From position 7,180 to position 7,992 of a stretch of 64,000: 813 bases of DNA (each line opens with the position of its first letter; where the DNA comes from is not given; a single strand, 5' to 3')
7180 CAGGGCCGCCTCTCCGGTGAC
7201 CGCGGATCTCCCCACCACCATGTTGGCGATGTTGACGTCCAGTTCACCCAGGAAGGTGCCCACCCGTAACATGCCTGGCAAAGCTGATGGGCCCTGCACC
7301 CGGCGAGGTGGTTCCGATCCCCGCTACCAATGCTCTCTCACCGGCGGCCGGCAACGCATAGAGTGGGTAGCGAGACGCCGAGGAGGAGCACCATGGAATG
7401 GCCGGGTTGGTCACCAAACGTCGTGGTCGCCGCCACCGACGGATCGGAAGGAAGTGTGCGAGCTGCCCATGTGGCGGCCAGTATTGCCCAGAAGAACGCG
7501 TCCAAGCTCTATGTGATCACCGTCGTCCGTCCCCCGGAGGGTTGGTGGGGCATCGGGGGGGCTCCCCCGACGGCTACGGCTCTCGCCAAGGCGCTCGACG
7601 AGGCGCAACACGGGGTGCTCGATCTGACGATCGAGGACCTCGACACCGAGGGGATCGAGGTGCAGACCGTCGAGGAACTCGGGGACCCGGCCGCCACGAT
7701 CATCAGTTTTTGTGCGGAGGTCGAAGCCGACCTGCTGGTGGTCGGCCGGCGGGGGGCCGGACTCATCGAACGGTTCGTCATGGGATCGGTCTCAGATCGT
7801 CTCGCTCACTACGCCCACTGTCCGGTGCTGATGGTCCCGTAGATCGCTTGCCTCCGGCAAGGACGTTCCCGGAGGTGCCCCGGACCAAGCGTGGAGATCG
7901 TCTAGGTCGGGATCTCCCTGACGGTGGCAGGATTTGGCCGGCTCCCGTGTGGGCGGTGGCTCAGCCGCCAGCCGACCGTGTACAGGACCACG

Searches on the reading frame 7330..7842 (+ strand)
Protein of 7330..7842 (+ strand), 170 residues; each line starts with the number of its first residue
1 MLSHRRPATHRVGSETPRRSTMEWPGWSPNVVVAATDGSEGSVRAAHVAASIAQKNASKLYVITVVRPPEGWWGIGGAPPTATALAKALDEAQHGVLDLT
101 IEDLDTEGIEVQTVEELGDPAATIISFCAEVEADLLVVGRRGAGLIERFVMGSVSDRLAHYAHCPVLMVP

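Call 58: search_protein_families(library=pfam, proteins=[window:7330-7842:+], max_evalue=0.00001)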
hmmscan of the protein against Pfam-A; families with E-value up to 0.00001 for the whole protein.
window:7330-7842:+ (170 aa): 1 family
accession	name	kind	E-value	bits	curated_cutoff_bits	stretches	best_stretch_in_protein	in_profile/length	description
PF00582.32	Usp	-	4.9e-29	102.1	24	1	32-170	5-141/141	Universal stress protein family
